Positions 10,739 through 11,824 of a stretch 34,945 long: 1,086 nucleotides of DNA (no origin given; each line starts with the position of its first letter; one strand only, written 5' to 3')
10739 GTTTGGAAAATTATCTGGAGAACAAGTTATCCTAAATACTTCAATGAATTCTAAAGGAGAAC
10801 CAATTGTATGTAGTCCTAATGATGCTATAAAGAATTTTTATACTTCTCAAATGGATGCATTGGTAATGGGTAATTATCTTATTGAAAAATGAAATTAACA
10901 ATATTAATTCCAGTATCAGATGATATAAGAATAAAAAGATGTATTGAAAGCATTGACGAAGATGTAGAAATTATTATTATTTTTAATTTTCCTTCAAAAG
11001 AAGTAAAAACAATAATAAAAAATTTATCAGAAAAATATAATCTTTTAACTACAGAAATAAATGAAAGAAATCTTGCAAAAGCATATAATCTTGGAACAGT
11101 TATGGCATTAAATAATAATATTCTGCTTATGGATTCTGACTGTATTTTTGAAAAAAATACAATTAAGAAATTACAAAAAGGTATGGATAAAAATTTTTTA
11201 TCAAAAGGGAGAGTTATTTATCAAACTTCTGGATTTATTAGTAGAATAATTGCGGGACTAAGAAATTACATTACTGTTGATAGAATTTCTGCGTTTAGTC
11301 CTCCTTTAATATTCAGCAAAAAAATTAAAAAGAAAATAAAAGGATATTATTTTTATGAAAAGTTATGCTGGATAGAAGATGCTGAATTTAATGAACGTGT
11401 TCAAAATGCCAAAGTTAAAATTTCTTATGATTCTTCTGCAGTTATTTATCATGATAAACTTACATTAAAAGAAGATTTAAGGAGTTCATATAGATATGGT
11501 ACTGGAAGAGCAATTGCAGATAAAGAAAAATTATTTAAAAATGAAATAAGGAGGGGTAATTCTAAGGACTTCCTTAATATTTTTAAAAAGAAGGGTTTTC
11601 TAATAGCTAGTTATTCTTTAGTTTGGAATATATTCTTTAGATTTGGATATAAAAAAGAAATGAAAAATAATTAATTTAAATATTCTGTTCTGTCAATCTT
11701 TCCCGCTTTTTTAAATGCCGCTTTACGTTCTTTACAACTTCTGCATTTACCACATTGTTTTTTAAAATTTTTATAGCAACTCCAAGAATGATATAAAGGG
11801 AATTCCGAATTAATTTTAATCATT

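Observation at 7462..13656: Complete preQ0 (7-deazaguanine) pathway translationally coupled to sugar-tailoring enzymes: candidate route to an undescribed glycosylated/carbamoylated 7-deazaguanine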

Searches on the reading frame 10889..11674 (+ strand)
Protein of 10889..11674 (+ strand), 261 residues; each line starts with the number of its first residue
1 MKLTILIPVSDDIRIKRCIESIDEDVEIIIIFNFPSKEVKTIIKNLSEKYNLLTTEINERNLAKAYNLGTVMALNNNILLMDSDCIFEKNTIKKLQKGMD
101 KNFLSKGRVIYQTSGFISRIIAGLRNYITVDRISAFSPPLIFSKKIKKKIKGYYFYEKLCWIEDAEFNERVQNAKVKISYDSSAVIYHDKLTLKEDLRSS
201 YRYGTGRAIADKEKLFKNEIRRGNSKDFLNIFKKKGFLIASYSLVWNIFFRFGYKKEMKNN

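Call 3: search_protein_families(library=pfam, proteins=[window:10889-11674:+], max_evalue=0.01)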
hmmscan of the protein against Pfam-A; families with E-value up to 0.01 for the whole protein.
window:10889-11674:+ (261 aa): 2 families
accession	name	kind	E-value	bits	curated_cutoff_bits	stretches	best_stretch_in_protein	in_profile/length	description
PF00535.33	Glycos_transf_2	-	8.9e-11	42.4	23.3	1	15-102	13-106/168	Glycosyl transferase family 2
PF10111.15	Glyco_tranf_2_2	-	6.8e-05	22.9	27.3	1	19-97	23-104/276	Glycosyltransferase like family 2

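Call 4: search_protein_families(library=ncbifam, proteins=[window:10889-11674:+], max_evalue=0.01)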
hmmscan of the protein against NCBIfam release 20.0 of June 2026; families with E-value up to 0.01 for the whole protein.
window:10889-11674:+ (261 aa): 6 families
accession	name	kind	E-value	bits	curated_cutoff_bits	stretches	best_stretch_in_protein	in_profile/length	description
NF041875.1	EPS_EpsD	equivalog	4.8e-06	26.2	370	1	155-211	173-231/325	exopolysaccharide biosynthesis glycosyltransferase EpsD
TIGR03965.1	mycofact_glyco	equivalog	1.8e-05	23.8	280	0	144-208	238-301/467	mycofactocin biosynthesis glycosyltransferase MftF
TIGR03111.1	glyc2_xrt_Gpos1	hypoth_equivalog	0.00045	19.1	363.95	1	2-102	50-159/439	TIGR03111 family XrtG-associated glycosyltransferase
TIGR01556.1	rhamnosyltran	subfamily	0.00066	19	200.55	1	16-102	11-101/281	rhamnosyltransferase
TIGR04283.1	glyco_like_mftF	equivalog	0.0019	17.8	182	1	4-179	2-176/221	TIGR04283 family arsenosugar biosynthesis glycosyltransferase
TIGR03992.1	Arch_glmU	subfamily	0.0047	15.8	292.1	1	6-100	25-122/393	bifunctional sugar-1-phosphate nucleotidylyltransferase/acetyltransferase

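Call 55: find_homologous_proteins(query=window:10889-11674:+, max_evalue=1e-10)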
Query window:10889-11674:+ (261 aa): 61 proteins with E <= 1e-10 among 1013 candidates.
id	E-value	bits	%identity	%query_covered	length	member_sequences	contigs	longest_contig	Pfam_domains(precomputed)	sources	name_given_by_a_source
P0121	1.7e-164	563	100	100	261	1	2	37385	PF00535.33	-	-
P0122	6.1e-67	244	47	97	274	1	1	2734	PF13632.13,PF13641.13,PF00535.33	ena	-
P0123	5.5e-63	231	46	97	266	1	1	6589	PF10111.15,PF13641.13,PF00535.33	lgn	-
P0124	1.1e-62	230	48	97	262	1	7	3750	PF00535.33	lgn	-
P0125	4.5e-62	228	44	100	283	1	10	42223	PF10111.15,PF00535.33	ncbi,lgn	ncbi:MAG: glycosyltransferase family 2 protein [Candidatus Woesearchaeota archaeon]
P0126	5.4e-62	228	46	99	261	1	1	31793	PF00535.33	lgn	-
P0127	2.2e-61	226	48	98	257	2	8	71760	PF00535.33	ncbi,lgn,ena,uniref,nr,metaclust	ncbi:glycosyltransferase family 2 protein [Clostridium disporicum]|uniref:Glycosyltransferase n=1 Ta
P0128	2.2e-61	226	49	94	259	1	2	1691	PF00535.33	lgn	-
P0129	6.9e-61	224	47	97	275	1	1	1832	PF13641.13,PF00535.33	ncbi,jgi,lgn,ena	-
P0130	7.2e-61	224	47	99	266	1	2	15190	PF13641.13,PF00535.33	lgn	-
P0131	8.1e-61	224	44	97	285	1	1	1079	PF00535.33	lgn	-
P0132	9.3e-61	224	47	97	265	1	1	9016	PF13632.13,PF00535.33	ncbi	-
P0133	2.1e-60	222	43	97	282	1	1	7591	PF00535.33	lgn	-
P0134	5.5e-60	221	47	97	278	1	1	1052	PF13641.13,PF00535.33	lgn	-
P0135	6.5e-60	221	45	99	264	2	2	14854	PF00535.33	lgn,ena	-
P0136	8.2e-60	220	46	98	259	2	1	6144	PF00535.33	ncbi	-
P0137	9.0e-60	220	44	97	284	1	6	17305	PF10111.15,PF00535.33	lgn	-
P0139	1.2e-59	220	45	97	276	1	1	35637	PF13641.13,PF00535.33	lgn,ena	-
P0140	1.5e-59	220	45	97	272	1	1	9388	PF00535.33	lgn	-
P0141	1.5e-59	220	44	97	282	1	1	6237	PF00535.33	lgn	-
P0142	8.3e-59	217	43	97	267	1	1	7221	PF10111.15,PF00535.33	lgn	-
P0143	9.8e-59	217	43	97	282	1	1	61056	PF00535.33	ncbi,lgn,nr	ncbi:glycosyltransferase [Candidatus Woesearchaeota archaeon]|nr:glycosyltransferase [Candidatus Woe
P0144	1.2e-58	217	43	100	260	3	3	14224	PF00535.33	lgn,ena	-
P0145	1.8e-58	216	43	97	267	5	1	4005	PF10111.15,PF00535.33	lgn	-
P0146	4.2e-58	215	41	100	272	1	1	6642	PF13632.13,PF13641.13,PF00535.33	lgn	-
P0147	5.4e-58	214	43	97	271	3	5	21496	PF00535.33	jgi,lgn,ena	jgi:glycosyltransferase involved in cell wall biosynthesis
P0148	1.0e-57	214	44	97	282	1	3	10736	PF00535.33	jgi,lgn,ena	-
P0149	1.3e-57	213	43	97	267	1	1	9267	PF13641.13,PF00535.33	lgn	-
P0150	1.7e-57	213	45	99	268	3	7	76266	PF00535.33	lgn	-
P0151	6.3e-57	211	45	97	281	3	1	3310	PF13641.13,PF00535.33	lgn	-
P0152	1.4e-56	210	47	98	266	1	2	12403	PF13641.13,PF00535.33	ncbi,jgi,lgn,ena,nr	ncbi:MAG: glycosyltransferase [Defluviitaleaceae bacterium]|nr:glycosyltransferase [Defluviitaleacea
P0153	2.0e-56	209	41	97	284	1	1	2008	PF00535.33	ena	-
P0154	4.6e-56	208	43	97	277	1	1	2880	PF13641.13,PF00535.33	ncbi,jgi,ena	-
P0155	5.3e-56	208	46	97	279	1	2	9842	PF13641.13,PF00535.33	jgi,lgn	-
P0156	8.8e-56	207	44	97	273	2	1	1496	PF10111.15,PF13641.13,PF00535.33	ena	-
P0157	1.1e-55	207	44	97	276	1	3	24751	PF13641.13,PF00535.33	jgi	jgi:glycosyltransferase involved in cell wall biosynthesis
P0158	1.2e-55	207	40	98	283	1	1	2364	PF00535.33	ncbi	-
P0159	1.3e-55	207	44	100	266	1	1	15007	PF00535.33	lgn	-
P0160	3.1e-55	205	45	100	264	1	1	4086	PF00535.33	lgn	-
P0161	1.0e-54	204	42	97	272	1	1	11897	PF00535.33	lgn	-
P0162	1.2e-54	204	42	97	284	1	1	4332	PF00535.33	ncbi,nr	ncbi:glycosyltransferase [Candidatus Woesearchaeota archaeon]|nr:glycosyltransferase [Candidatus Woe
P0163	2.0e-54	203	42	99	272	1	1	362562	PF13641.13,PF00535.33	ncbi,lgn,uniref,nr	ncbi:glycosyltransferase family 2 protein [Metabacillus idriensis]|uniref:glycosyltransferase family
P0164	2.2e-54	203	41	97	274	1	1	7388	PF13641.13,PF00535.33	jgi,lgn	-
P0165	2.7e-54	202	44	97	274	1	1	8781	PF13641.13,PF00535.33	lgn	-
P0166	3.2e-53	199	42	97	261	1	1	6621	PF13632.13,PF00535.33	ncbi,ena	-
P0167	9.3e-53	197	43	98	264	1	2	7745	PF00535.33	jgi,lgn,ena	-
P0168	5.3e-50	188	39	99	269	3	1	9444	PF13632.13,PF10111.15,PF13641.13,PF00535.33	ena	-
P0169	2.6e-48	183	36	97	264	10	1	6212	PF10111.15,PF00535.33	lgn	-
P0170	9.5e-47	178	38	98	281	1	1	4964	PF13641.13,PF00535.33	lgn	-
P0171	1.2e-45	174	40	87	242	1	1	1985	PF00535.33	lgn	-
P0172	1.4e-43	167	36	96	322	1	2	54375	PF00535.33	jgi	jgi:glycosyltransferase involved in cell wall biosynthesis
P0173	1.7e-43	167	37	96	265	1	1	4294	PF13641.13,PF00535.33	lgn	-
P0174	5.4e-43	165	38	97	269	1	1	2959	PF00535.33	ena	-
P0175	5.2e-42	162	35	96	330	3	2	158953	PF10111.15,PF00535.33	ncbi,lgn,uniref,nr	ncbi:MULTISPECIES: glycosyltransferase [unclassified Streptomyces]|uniref:glycosyltransferase family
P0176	2.4e-37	147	39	83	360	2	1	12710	PF00535.33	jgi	-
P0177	4.4e-37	146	37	97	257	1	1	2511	PF10111.15,PF13641.13,PF00535.33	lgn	-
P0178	5.8e-37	146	35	97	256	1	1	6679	PF13641.13,PF00535.33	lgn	-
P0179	9.3e-37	145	36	97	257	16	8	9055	PF00535.33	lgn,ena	-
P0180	1.7e-36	144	33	97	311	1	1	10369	PF10111.15,PF13641.13,PF00535.33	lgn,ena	-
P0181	2.1e-20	91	26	94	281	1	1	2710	PF13641.13,PF00535.33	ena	-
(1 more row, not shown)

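Call 56: find_encoding_contigs(protein=P0175, flank=10000, max_places=1)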
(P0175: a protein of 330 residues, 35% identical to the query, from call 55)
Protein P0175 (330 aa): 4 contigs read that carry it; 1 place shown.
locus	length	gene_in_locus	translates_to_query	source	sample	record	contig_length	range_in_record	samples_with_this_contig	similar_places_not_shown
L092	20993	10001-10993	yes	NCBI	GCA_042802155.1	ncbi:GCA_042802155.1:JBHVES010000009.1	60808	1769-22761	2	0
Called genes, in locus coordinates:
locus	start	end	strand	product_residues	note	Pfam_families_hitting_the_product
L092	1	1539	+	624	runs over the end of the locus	PF00449:Urease_alpha, PF01979:Amidohydro_1, PF07969:Amidohydro_3 (weak)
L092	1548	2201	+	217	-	PF01730:UreF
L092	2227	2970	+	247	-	PF02492:cobW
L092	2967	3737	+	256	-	PF01774:UreD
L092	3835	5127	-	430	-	PF00535:Glycos_transf_2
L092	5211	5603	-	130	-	PF01243:PNPOx_N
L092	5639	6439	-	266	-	PF06182:ABC2_membrane_6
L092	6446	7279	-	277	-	PF06182:ABC2_membrane_6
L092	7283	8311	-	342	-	PF00005:ABC_tran, PF13304:AAA_21 (faint)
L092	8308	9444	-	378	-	PF00535:Glycos_transf_2, PF13641:Glyco_tranf_2_3, PF13632:Glyco_trans_2_3 (faint), PF10111:Glyco_tranf_2_2 (weak), PF02709:Glyco_transf_7C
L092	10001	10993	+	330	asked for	PF00535:Glycos_transf_2, PF10111:Glyco_tranf_2_2 (weak)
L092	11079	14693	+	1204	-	PF00501:AMP-binding, PF13193:AMP-binding_C, PF00550:PP-binding, PF00668:Condensation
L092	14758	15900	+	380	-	PF02771:Acyl-CoA_dh_N, PF08028:Acyl-CoA_dh_2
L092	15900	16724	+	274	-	PF00106:adh_short, PF01370:Epimerase, PF08659:KR, PF13460:NAD_binding_10 (weak), PF13561:adh_short_C2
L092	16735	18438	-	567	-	PF02543:Carbam_trans_N, PF16861:Carbam_trans_C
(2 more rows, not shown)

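Call 57: find_encoding_contigs(protein=P0127, flank=10000, max_places=1)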
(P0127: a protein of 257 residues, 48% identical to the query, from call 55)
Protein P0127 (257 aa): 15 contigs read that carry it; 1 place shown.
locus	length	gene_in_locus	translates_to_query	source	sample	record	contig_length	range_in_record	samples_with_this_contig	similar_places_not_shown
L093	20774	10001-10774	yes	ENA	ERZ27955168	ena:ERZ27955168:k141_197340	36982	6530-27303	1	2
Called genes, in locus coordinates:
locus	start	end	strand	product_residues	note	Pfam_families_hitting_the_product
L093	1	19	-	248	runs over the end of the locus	PF00881:Nitroreductase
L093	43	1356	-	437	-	PF02624:YcaO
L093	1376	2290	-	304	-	PF00899:ThiF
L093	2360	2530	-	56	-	-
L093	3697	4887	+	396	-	PF01861:BpsA_C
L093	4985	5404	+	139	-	PF02675:AdoMet_dc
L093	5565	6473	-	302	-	PF01381:HTH_3, PF13560:HTH_31 (faint), PF18768:RNPP_C, PF07719:TPR_2 (faint), PF00515:TPR_1 (faint), PF13181:TPR_8 (faint), PF13424:TPR_12 (weak)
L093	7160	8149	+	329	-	PF00005:ABC_tran, PF13304:AAA_21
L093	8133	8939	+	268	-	PF06182:ABC2_membrane_6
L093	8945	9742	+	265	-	PF06182:ABC2_membrane_6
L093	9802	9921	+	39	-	-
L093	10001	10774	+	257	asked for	PF00535:Glycos_transf_2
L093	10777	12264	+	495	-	-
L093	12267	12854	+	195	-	PF01227:GTP_cyclohydroI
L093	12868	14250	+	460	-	PF02310:B12-binding, PF04055:Radical_SAM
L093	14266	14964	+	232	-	PF17884:DUF5591 (weak)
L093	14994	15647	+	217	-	PF02585:PIG-L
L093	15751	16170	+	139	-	PF01242:PTPS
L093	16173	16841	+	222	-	PF13353:Fer4_12, PF04055:Radical_SAM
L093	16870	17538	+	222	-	PF06508:QueC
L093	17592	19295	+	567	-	PF02543:Carbam_trans_N, PF16861:Carbam_trans_C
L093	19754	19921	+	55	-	-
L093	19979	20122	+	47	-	-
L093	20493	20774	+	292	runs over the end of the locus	PF00239:Resolvase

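Call 58: find_encoding_contigs(protein=P0163, flank=10000, max_places=1)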
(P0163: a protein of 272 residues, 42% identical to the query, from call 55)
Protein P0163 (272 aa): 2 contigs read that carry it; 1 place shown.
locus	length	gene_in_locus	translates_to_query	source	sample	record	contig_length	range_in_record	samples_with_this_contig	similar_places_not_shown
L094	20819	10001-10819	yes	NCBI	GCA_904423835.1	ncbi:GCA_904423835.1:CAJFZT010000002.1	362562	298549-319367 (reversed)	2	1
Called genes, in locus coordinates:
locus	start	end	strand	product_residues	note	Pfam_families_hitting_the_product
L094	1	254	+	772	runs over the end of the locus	-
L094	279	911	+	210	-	-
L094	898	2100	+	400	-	PF01464:SLT (faint), PF13406:SLT_2, PF00877:NLPC_P60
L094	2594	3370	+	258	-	-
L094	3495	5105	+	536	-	PF01609:DDE_Tnp_1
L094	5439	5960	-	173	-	PF16363:GDP_Man_Dehyd, PF01370:Epimerase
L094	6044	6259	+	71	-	PF00106:adh_short (weak), PF01370:Epimerase, PF03721:UDPG_MGDP_dh_N (weak), PF01073:3Beta_HSD (weak), PF16363:GDP_Man_Dehyd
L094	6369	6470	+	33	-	-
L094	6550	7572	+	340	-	PF01861:BpsA_C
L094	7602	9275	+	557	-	PF02543:Carbam_trans_N, PF00814:TsaD (faint), PF16861:Carbam_trans_C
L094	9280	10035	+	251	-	PF17884:DUF5591 (weak)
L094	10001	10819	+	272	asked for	PF00535:Glycos_transf_2, PF13641:Glyco_tranf_2_3 (faint)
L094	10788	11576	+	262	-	PF01209:Ubie_methyltran, PF13489:Methyltransf_23, PF03848:TehB (weak), PF05401:NodS, PF13649:Methyltransf_25, PF13847:Methyltransf_31, PF08241:Methyltransf_11, PF08242:Methyltransf_12, +1 more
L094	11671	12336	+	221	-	PF02585:PIG-L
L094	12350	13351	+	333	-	PF00005:ABC_tran, PF13555:AAA_29 (faint), PF13304:AAA_21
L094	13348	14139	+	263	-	PF06182:ABC2_membrane_6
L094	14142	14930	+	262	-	PF06182:ABC2_membrane_6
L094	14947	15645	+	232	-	PF06508:QueC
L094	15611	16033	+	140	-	PF01242:PTPS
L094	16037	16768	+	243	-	PF13353:Fer4_12, PF04055:Radical_SAM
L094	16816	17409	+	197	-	PF01227:GTP_cyclohydroI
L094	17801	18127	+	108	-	-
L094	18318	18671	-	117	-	PF00903:Glyoxalase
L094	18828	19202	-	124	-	PF00903:Glyoxalase (weak)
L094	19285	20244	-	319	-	PF04542:Sigma70_r2, PF08281:Sigma70_r4_2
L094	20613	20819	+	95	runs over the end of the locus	PF19776:DUF6262, PF28121:VPA1267 (weak)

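Call 73: search_solved_structures(query=A3, max_evalue=0.01)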
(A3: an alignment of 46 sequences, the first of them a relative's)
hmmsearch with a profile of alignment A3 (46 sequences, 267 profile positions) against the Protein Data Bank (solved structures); distinct sequences matched with E-value up to 0.01: 20.
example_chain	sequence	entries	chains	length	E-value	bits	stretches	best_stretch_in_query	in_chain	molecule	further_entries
2z87_A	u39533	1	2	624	1.9e-11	47.1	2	4-83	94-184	Chondroitin synthase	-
2z86_A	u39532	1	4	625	1.9e-11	47.1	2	4-83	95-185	Chondroitin synthase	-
5tze_C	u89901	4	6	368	2.2e-10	43.6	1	2-197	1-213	Glycosyl transferase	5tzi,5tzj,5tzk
5tz8_A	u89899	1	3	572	6e-10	42.2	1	2-190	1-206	Glycosyl transferase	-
5hea_A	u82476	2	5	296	1.8e-08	37.3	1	4-99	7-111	Putative glycosyltransferase (GalT1)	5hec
3bcv_A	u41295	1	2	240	3.3e-07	33.2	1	3-100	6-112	Putative glycosyltransferase protein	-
9jma_A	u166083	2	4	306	2e-06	30.6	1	3-182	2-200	GalNAc(5)-diNAcBac-PP-undecaprenol beta-1,3-glucosyltransferase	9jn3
7msp_A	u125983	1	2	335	3.4e-06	29.9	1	7-94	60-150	SPbeta prophage-derived glycosyltransferase SunS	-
7msn_A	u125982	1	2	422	4.9e-06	29.3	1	7-94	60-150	SPbeta prophage-derived glycosyltransferase SunS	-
22ao_A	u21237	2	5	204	5.6e-06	29.2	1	6-104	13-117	GmaR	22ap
6h1j_A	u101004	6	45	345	9.7e-06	28.4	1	3-100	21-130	Probable ss-1,3-N-acetylglucosaminyltransferase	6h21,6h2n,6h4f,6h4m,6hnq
8vh7_A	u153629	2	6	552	2.6e-05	27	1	5-168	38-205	Heparosan synthase B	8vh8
8viw_A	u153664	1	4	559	2.7e-05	26.9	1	5-168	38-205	Heparosan synthase B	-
6p61_A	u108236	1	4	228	0.0001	25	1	4-97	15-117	Glycosyltransferase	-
5mlz_A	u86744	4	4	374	0.00011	25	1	2-99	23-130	Dolichol monophosphate mannose synthase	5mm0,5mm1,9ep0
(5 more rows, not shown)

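Call 79: predict_structure(alignment_id=A3)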
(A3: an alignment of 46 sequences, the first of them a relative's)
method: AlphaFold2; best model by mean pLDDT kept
length: 261 residues; sequences in the alignment: 46
mean_pLDDT: 95.7   pTM: 0.92
mean pLDDT of the five models: 95.7, 95.5, 95.4, 95.3, 94.8
residues with pLDDT >= 90: 244; 70-90: 11; 50-70: 6; < 50: 0
segments of 3 or more residues with pLDDT < 50: none
pLDDT, mean of each block of 10 residues (from residue 1): 98 98 98 97 97 96 97 98 98 98 97 97 94 96 98 95 95 97 98 97 95 85 81 97 97 95 60
secondary structure, 60 per line:
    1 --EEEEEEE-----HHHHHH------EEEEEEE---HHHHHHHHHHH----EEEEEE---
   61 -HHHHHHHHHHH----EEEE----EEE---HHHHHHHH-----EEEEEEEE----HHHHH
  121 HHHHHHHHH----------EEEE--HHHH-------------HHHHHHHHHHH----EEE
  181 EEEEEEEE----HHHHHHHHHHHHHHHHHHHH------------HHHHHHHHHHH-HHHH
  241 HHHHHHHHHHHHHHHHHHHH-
elements in order: E3-9 H15-20 E27-33 H37-47 E52-57 H62-72 E77-80 E85-87 H91-98 E104-111 H116-129 E140-143 H146-149 H163-173 E178-188 H193-212 H225-235 H237-260

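Call 81: fold_search(model_id=the predicted structure, library=pdb)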
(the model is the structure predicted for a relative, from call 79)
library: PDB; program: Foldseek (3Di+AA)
matches with E <= 10: 1293; with E <= 0.001: 484
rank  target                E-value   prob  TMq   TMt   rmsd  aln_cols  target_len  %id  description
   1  9omk_B                1.3e-11  1.00  0.59  0.61   9.6       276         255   14  WrtF fucosyltransferase - trisaccharide acceptor (released 2025-10-29)
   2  9jn3_A                2.3e-11  1.00  0.62  0.56   7.4       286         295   13  Crystal structure of AvpGT in complex with Ara-A (released 2025-01-29)
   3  5tzi                  2.7e-11  1.00  0.57  0.45  11.4       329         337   14  Crystal structure of S. aureus TarS 1-349 (released 2017-01-04)
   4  5tz8_A                3.7e-11  1.00  0.56  0.28  11.4       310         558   15  Crystal structure of S. aureus TarS (released 2017-01-04)
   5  8snc_A                4.7e-11  1.00  0.67  0.38   8.6       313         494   14  Chlorella virus Hyaluronan Synthase bound to GlcA extended GlcNAc primer (released 2024-05-01)
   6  6h1j_B                5.3e-11  1.00  0.53  0.45  12.1       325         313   16  TarP native (released 2018-09-26)
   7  9omn_B                6.0e-11  1.00  0.56  0.54  11.2       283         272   14  WrtF fucosyltransferase - GDP-2-deoxy-2-fluoro-beta-L-fucose (released 2025-10-29)
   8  6yv7_B                6.4e-11  1.00  0.63  0.49   6.6       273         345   12  Mannosyltransferase PcManGT from Pyrobaculum calidifontis (released 2020-07-22)
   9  9omm_B                6.8e-11  1.00  0.61  0.59  10.0       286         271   13  WrtF fucosyltransferase - tetrasaccharide product (released 2025-10-29)
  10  9jn3_B                7.7e-11  1.00  0.63  0.56   8.7       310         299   12  Crystal structure of AvpGT in complex with Ara-A (released 2025-01-29)
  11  9jma_A                7.7e-11  1.00  0.64  0.55   8.9       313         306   13  Crystal structure of glycosyltransferase AvpGT (released 2025-01-29)
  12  9yq4_A                9.2e-11  1.00  0.62  0.35   9.4       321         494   16  Chlorella virus hyaluronan synthase bound to a proofreading UDP-GlcA (released 2025-12-10)
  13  6h4f_Q                9.2e-11  1.00  0.53  0.45  12.0       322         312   16  TarP-3RboP (released 2018-09-26)
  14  6h4f_E                1.2e-10  1.00  0.54  0.45  12.3       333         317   16  TarP-3RboP (released 2018-09-26)
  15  6h4f_A                1.3e-10  1.00  0.53  0.45  12.5       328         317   17  TarP-3RboP (released 2018-09-26)
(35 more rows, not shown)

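Call 87: search_protein_families(library=padloc, proteins=[window:10889-11674:+], max_evalue=0.001)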
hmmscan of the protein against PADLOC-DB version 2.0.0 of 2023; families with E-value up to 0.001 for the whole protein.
window:10889-11674:+ (261 aa): 0 families
